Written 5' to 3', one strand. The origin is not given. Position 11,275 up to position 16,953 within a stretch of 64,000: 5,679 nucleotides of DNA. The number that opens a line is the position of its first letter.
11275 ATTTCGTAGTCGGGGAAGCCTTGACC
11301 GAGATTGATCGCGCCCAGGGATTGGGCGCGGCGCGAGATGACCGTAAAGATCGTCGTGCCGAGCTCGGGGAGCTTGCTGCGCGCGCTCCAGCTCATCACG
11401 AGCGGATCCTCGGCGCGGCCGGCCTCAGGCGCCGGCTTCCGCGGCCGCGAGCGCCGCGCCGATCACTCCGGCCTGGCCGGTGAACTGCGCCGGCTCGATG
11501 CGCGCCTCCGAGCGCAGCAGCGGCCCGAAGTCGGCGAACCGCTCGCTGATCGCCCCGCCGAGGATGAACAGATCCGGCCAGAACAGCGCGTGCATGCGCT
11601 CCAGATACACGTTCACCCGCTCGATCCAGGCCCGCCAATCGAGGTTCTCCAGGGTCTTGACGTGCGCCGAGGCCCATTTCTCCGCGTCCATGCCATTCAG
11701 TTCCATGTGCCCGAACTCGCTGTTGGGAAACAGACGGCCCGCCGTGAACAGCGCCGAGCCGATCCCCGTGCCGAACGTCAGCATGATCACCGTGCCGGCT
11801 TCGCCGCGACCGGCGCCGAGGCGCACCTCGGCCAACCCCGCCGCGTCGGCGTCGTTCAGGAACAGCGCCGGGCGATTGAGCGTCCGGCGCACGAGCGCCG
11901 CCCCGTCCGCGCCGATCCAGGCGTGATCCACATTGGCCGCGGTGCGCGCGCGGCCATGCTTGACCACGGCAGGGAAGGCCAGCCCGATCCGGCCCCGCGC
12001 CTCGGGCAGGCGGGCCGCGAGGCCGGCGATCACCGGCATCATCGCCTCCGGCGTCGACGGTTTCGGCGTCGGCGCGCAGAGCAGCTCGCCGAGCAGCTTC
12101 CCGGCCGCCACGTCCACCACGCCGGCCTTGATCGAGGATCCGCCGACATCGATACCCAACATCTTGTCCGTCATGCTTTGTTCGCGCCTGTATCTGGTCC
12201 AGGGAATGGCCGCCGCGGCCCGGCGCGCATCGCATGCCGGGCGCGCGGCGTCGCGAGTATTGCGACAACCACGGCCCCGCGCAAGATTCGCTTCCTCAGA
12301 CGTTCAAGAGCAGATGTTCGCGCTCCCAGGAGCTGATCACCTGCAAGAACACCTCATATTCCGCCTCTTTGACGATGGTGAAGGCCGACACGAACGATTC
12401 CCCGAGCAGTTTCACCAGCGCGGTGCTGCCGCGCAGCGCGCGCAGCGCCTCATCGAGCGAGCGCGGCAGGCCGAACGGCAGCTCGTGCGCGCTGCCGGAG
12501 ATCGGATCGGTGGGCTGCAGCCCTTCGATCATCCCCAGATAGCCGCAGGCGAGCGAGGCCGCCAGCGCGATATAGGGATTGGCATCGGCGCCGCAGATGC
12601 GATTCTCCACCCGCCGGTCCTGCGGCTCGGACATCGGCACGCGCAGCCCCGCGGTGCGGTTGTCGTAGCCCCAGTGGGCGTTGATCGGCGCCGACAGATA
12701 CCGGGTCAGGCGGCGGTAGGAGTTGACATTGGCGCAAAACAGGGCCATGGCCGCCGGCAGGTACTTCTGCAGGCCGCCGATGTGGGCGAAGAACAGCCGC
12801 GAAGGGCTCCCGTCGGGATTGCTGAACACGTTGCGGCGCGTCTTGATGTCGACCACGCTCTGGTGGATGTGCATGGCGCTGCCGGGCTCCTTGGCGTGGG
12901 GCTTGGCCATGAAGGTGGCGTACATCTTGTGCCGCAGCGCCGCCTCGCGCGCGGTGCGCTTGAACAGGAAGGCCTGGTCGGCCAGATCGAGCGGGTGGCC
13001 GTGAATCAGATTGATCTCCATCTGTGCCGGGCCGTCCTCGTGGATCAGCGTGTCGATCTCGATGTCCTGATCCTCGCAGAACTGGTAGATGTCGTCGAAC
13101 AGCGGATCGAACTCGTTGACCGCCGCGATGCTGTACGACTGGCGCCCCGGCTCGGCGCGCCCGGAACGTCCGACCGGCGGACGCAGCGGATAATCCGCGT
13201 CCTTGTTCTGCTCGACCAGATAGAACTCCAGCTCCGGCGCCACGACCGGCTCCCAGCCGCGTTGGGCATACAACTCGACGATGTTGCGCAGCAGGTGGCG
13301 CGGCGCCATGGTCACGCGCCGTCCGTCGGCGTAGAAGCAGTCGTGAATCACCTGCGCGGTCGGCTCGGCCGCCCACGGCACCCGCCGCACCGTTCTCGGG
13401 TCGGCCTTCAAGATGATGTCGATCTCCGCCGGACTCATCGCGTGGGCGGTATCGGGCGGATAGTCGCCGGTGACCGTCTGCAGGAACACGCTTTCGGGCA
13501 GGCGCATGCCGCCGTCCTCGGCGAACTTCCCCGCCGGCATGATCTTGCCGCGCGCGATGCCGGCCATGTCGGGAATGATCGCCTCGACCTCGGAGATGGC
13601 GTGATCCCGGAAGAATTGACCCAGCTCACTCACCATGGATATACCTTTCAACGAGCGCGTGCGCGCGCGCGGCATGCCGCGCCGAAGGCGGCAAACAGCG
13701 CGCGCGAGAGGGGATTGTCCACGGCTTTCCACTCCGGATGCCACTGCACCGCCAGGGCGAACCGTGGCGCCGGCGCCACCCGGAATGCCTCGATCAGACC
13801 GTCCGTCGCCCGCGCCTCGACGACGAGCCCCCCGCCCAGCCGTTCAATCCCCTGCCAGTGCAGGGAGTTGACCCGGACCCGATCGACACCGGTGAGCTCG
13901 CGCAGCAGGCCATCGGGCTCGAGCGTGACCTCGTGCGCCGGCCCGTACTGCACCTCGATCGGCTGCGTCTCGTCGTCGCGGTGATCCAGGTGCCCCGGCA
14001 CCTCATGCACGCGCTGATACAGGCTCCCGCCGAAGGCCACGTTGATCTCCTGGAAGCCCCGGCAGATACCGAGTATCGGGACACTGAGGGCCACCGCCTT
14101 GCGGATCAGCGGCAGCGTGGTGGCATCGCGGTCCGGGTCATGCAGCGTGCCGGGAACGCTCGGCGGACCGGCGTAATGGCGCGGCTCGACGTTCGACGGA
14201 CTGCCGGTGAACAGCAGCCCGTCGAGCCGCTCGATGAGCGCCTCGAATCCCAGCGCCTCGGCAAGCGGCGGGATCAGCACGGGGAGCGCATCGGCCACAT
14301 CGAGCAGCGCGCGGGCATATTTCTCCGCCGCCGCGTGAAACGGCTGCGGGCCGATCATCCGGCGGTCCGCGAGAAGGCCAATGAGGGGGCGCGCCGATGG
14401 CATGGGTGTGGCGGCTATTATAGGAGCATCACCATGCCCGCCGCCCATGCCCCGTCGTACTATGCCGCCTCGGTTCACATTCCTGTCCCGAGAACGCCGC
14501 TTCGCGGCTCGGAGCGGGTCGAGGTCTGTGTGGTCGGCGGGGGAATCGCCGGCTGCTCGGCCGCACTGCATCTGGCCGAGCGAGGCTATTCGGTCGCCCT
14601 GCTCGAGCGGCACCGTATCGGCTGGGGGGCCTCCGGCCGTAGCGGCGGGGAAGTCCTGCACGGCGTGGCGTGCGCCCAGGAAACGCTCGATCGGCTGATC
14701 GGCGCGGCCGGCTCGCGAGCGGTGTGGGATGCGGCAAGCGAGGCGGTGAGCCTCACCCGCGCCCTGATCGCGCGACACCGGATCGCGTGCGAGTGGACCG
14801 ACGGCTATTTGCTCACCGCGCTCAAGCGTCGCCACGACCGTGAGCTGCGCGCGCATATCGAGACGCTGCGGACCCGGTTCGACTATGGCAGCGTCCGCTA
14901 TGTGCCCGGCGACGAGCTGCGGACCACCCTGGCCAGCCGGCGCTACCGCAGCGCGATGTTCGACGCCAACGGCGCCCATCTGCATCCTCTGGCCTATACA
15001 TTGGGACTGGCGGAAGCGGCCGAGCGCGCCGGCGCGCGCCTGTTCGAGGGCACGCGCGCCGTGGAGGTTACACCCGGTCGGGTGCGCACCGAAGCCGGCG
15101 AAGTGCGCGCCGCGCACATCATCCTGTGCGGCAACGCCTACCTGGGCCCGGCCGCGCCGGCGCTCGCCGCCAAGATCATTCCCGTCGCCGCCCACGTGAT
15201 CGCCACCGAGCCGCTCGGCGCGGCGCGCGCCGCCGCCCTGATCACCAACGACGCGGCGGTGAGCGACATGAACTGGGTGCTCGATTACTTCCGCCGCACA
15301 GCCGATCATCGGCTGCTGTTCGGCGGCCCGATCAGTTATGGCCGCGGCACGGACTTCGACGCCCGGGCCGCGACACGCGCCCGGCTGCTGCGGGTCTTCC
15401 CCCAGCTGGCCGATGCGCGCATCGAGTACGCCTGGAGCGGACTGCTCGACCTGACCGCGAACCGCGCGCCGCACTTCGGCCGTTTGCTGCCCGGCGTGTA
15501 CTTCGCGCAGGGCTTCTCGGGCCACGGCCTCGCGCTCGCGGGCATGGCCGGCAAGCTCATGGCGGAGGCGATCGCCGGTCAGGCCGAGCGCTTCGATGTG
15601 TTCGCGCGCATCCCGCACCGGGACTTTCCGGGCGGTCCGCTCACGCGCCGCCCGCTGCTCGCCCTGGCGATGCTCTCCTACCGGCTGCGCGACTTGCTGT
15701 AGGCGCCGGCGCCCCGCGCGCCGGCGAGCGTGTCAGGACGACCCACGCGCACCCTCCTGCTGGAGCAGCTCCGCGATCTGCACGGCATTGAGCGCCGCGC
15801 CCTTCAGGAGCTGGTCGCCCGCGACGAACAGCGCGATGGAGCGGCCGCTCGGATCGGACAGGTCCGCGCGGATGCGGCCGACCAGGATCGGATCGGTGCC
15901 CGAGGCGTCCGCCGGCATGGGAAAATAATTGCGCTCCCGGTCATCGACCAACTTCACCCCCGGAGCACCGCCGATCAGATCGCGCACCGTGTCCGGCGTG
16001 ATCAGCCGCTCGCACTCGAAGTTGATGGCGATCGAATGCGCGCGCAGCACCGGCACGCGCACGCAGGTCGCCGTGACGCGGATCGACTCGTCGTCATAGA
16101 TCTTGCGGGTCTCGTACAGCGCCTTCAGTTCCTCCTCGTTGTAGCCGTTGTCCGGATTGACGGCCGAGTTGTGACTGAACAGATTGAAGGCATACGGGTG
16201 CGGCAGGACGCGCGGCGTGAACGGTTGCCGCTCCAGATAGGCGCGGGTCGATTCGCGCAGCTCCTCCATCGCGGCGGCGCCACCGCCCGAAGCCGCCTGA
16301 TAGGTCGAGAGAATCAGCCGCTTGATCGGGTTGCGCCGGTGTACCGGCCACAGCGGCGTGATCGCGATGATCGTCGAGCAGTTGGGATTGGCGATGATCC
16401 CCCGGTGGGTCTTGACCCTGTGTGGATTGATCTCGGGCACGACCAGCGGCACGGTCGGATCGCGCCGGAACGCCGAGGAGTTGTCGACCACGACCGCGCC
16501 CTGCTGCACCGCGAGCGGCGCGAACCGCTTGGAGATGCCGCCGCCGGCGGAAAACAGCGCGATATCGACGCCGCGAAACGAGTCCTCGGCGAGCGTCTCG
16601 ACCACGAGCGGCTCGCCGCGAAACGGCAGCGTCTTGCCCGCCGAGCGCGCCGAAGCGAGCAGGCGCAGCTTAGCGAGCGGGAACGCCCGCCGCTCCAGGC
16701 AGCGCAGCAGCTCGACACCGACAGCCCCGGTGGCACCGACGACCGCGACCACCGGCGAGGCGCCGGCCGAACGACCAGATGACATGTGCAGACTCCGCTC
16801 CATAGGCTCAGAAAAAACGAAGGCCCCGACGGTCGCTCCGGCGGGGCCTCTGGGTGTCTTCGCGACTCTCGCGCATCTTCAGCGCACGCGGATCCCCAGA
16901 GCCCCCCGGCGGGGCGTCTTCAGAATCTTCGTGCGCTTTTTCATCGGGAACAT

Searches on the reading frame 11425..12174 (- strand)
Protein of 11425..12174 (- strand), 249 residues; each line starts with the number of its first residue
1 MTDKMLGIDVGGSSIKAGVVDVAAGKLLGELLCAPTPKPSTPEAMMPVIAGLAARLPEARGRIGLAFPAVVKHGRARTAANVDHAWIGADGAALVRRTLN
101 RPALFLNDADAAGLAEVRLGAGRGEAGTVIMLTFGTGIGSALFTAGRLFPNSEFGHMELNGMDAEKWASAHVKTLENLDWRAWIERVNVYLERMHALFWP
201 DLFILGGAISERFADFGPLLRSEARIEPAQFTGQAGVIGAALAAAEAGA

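Call 57: search_protein_families(library=pfam, proteins=[window:11425-12174:-], max_evalue=0.00001)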
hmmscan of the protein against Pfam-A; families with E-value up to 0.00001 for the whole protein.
window:11425-12174:- (249 aa): 1 family
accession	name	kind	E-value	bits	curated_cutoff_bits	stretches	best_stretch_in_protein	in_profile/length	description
PF00480.26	ROK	-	9e-19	68.5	22.9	1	6-160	2-161/294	ROK family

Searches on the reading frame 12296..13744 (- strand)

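Call 57: search_protein_families(library=pfam, proteins=[window:12296-13744:-], max_evalue=0.00001)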
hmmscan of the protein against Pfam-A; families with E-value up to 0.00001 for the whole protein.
window:12296-13744:- (482 aa): 1 family
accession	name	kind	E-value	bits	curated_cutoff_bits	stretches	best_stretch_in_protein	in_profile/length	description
PF00120.29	Gln-synt_C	-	4.4e-100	335.5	24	1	147-476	3-342/344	Glutamine synthetase, catalytic domain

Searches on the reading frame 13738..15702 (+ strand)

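Call 57: search_protein_families(library=pfam, proteins=[window:13738-15702:+], max_evalue=0.00001)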
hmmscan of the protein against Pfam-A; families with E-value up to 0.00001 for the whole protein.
window:13738-15702:+ (654 aa): 2 families
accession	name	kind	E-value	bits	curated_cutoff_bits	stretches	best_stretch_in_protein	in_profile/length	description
PF01266.30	DAO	-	2.1e-68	231.9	27.9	1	263-610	2-352/353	FAD dependent oxidoreductase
PF13450.12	NAD_binding_8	-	1.6e-06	28.7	21.9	1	265-304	1-42/68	NAD(P)-binding Rossmann-like domain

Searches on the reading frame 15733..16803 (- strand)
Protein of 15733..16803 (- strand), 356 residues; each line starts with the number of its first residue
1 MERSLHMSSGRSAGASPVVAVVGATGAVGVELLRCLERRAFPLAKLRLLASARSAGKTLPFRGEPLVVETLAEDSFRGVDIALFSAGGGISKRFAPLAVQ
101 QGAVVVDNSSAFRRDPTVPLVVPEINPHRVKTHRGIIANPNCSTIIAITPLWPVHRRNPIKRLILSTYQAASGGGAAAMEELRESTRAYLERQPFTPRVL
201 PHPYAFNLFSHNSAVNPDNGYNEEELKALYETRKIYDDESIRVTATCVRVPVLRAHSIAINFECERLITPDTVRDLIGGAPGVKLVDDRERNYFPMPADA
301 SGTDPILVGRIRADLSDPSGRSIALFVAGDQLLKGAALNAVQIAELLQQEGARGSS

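Call 3: search_protein_families(library=ncbifam, proteins=[window:15733-16803:-], max_evalue=0.001)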
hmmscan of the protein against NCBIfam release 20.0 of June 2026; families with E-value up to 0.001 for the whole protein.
window:15733-16803:- (356 aa): 10 families
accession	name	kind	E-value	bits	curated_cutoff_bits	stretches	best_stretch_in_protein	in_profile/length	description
NF011456.0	PRK14874.1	equivalog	4.6e-129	430.3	223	1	19-350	7-343/346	aspartate-semialdehyde dehydrogenase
TIGR01296.1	asd_B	equivalog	2.1e-117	392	324.2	1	19-349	2-338/339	aspartate-semialdehyde dehydrogenase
NF005229.0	PRK06728.1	equivalog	1.2e-85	287.4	628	1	19-351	8-345/347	aspartate-semialdehyde dehydrogenase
NF004224.0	PRK05671.1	equivalog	9.6e-62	209.4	284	1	19-349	7-333/336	aspartate-semialdehyde dehydrogenase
NF005957.0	PRK08040.1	equivalog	9.5e-51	173.2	273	1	19-350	7-333/336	aspartate-semialdehyde dehydrogenase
NF006416.0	PRK08664.1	subfamily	3.5e-33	115.3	232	2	19-180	6-187/350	aspartate-semialdehyde dehydrogenase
TIGR00978.1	asd_EA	equivalog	1.7e-29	103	301.2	2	19-177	3-182/342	aspartate-semialdehyde dehydrogenase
NF005144.0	PRK06598.1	subfamily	2.6e-25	89.3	198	2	216-337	233-357/369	aspartate-semialdehyde dehydrogenase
TIGR01745.1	asd_gamma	equivalog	9.4e-20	70.9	402.9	2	217-338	233-356/366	aspartate-semialdehyde dehydrogenase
TIGR01850.1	argC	equivalog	4.4e-15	55.7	233.6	1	19-183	3-192/345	N-acetyl-gamma-glutamyl-phosphate reductase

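Call 4: search_protein_families(library=pfam, proteins=[window:15733-16803:-], max_evalue=0.001)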
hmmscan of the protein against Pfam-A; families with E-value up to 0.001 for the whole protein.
window:15733-16803:- (356 aa): 2 families
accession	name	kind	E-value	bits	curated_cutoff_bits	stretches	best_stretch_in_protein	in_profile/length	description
PF02774.23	Semialdhyde_dhC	-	2e-39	136.1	26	1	153-334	3-184/184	Semialdehyde dehydrogenase, dimerisation domain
PF01118.30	Semialdhyde_dh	-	7.4e-35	120.4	26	1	19-132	2-120/121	Semialdehyde dehydrogenase, NAD binding domain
